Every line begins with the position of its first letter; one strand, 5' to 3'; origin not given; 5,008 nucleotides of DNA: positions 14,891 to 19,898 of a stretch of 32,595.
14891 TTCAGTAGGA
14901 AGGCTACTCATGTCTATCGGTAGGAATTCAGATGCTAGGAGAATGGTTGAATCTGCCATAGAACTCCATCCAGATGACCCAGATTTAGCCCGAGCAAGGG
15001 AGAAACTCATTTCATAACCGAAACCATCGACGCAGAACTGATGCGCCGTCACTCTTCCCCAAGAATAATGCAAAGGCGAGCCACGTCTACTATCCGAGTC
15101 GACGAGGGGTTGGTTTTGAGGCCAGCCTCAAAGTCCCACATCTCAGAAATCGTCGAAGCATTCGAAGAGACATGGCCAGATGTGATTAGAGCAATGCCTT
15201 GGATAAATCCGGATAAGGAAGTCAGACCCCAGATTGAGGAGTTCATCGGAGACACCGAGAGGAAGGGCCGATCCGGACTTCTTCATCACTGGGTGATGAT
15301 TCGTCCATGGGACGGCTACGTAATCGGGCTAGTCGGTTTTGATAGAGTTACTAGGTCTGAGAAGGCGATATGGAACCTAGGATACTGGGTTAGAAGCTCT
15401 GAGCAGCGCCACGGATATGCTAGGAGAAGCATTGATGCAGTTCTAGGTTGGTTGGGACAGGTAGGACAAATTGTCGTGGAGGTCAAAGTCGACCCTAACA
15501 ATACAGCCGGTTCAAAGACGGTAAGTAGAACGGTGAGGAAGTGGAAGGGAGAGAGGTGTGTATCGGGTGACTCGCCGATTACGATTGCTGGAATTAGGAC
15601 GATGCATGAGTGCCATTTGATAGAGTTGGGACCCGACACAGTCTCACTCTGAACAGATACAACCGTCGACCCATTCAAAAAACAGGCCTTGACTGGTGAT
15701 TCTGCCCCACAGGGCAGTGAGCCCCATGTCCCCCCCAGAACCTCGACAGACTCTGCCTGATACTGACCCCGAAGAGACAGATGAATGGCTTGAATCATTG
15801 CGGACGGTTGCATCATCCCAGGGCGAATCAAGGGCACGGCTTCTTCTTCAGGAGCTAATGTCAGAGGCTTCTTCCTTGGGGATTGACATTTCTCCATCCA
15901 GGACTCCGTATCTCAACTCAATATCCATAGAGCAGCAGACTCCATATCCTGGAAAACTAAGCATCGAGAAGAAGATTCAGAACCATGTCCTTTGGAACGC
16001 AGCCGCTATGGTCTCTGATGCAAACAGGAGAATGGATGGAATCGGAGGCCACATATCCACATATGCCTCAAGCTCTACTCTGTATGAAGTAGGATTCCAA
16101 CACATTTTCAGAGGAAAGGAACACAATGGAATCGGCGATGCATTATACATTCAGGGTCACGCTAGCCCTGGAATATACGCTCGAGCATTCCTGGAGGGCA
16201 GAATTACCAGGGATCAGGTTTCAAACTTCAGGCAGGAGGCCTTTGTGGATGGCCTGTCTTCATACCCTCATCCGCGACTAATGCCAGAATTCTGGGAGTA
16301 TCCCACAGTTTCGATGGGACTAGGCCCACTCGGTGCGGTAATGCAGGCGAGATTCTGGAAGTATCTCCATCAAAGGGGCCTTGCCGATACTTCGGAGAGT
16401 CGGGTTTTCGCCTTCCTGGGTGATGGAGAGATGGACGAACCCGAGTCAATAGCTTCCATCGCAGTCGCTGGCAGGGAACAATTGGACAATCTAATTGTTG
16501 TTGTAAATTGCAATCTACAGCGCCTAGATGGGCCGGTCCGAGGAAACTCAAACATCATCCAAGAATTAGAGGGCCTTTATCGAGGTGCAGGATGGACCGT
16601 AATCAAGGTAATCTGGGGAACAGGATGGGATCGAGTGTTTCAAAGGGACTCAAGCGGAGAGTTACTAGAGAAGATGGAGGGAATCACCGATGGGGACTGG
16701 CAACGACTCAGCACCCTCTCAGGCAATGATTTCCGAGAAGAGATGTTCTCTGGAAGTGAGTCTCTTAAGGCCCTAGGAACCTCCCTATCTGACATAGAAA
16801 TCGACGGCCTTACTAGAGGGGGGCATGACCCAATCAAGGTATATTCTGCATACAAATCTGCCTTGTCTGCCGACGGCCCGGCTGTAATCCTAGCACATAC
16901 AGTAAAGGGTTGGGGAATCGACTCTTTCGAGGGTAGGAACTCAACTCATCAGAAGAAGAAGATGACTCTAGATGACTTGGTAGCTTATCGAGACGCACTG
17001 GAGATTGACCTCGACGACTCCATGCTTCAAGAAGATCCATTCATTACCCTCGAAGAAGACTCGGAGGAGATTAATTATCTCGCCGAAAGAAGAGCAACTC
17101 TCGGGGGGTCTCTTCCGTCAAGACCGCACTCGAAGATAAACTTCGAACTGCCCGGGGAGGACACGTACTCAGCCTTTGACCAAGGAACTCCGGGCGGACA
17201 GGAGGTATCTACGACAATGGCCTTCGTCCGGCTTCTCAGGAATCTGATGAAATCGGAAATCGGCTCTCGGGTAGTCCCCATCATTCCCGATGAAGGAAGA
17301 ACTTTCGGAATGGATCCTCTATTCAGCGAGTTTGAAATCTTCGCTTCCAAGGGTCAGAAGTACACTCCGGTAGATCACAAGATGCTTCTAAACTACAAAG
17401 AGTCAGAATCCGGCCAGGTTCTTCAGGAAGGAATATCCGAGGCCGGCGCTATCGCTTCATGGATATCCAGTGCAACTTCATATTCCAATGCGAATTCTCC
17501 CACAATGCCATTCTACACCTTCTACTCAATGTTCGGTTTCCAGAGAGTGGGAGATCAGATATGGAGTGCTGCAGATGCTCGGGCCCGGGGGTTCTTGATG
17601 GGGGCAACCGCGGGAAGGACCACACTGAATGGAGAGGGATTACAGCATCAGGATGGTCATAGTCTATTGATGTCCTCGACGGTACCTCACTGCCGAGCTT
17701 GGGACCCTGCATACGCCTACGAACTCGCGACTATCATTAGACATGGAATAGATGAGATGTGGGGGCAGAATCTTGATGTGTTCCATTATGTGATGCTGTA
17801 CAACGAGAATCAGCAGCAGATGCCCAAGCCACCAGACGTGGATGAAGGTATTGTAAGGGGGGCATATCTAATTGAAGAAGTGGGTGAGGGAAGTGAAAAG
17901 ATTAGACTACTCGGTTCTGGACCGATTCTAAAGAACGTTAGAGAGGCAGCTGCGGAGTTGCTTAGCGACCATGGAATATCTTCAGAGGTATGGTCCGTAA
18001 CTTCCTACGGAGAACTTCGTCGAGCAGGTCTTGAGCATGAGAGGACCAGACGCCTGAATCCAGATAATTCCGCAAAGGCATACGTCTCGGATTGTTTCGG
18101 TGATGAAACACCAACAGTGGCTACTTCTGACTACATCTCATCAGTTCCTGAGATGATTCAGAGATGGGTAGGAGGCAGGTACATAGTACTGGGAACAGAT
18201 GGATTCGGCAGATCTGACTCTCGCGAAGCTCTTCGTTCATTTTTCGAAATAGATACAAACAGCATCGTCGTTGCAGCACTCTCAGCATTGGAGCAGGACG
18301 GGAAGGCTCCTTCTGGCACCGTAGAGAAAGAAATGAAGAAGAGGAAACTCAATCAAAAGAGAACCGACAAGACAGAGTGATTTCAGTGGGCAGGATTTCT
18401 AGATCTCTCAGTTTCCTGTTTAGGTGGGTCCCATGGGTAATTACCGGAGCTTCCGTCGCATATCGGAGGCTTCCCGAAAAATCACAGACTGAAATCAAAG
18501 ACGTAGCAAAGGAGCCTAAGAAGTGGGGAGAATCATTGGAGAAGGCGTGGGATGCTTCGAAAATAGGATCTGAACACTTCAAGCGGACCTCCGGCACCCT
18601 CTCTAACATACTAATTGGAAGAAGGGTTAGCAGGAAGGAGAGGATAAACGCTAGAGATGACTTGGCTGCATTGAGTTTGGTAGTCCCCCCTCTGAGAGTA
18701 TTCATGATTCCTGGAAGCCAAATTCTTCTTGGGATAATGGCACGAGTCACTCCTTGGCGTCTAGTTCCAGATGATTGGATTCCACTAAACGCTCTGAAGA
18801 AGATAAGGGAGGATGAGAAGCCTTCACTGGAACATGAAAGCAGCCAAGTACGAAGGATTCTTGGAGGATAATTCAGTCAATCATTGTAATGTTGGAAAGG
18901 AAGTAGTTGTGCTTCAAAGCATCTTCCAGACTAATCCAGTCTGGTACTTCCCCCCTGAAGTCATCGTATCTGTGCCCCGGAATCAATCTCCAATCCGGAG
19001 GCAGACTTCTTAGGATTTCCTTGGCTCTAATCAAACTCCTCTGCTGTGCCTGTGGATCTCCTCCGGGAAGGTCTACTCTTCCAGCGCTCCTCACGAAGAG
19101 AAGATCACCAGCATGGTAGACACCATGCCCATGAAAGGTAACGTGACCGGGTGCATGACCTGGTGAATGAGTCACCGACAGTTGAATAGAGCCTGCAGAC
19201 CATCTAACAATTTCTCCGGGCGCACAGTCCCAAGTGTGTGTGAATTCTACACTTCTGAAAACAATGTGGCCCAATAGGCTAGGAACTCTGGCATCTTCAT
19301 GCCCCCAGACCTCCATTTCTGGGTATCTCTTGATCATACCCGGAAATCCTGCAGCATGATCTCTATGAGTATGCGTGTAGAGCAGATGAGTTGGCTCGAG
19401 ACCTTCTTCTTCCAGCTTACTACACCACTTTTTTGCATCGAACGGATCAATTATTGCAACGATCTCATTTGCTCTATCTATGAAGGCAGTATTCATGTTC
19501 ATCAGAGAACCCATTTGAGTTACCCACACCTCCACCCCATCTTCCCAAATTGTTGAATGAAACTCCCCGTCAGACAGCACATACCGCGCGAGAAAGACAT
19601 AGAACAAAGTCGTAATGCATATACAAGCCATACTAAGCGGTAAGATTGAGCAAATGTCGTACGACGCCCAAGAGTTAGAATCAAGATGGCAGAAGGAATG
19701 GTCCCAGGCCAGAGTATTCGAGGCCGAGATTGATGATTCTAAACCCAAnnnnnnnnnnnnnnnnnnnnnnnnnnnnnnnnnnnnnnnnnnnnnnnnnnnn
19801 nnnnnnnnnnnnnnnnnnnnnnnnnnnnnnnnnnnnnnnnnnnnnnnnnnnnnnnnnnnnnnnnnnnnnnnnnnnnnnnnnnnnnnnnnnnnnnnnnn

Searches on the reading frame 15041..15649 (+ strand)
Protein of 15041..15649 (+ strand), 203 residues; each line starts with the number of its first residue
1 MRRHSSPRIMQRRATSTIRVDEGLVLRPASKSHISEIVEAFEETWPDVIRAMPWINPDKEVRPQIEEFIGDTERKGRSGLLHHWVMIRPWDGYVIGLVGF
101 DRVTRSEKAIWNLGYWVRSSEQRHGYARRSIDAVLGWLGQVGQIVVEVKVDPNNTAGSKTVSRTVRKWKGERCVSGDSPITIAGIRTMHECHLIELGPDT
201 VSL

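Call 17: search_protein_families(library=pfam, proteins=[window:15041-15649:+], max_evalue=0.00001)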
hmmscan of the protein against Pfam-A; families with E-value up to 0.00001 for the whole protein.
window:15041-15649:+ (203 aa): 2 families
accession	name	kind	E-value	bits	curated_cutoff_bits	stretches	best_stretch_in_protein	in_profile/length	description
PF13302.13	Acetyltransf_3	-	5.6e-13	50.2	25.4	1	24-157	2-128/138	Acetyltransferase (GNAT) domain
PF00583.31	Acetyltransf_1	-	3.6e-08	34.1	20.7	1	58-156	18-106/116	Acetyltransferase (GNAT) family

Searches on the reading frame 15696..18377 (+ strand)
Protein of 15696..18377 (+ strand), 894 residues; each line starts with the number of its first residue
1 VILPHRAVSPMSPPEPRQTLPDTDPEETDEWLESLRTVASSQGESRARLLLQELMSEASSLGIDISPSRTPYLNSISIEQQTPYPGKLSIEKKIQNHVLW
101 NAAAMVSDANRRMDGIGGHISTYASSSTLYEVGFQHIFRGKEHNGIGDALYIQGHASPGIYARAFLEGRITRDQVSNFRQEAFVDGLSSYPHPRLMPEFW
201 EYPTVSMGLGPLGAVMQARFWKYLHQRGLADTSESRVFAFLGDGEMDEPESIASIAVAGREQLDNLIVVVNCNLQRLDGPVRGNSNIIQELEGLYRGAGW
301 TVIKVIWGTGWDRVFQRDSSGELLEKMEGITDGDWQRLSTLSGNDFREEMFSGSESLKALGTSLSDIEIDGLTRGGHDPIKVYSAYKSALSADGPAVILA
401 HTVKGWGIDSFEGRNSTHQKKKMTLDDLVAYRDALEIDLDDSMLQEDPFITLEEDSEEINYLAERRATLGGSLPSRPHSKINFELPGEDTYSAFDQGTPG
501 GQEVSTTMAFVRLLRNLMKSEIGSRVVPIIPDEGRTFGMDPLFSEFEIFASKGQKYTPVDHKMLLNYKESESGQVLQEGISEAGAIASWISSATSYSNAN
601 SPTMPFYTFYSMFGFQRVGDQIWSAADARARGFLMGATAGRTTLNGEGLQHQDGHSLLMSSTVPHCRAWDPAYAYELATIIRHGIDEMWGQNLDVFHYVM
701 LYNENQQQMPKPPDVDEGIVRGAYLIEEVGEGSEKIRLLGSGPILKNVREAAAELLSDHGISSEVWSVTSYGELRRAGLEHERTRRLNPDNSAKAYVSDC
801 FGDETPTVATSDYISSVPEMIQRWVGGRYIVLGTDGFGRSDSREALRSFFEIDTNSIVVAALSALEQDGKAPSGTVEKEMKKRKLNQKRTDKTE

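Call 17: search_protein_families(library=pfam, proteins=[window:15696-18377:+], max_evalue=0.00001)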
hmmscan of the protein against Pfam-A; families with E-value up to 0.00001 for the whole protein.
window:15696-18377:+ (894 aa): 3 families
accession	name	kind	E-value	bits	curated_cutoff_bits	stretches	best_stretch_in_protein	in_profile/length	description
PF17831.6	PDH_E1_M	-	1.6e-86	289.8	23.2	1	491-707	10-227/229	Pyruvate dehydrogenase E1 component middle domain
PF22613.1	Transketolase_C_1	-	7.7e-19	68.4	27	1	722-853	1-113/113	Transketolase-like TK C-terminal domain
PF00456.26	Transketolase_N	-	5.6e-12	45.7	22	1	153-308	62-216/334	Transketolase, thiamine diphosphate binding domain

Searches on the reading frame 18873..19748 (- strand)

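Call 17: search_protein_families(library=pfam, proteins=[window:18873-19748:-], max_evalue=0.00001)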
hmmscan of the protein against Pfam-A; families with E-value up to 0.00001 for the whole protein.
window:18873-19748:- (291 aa): 1 family
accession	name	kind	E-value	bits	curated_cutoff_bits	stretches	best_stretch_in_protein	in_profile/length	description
PF00753.33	Lactamase_B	-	2e-16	61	22.7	1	95-259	15-196/196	Metallo-beta-lactamase superfamily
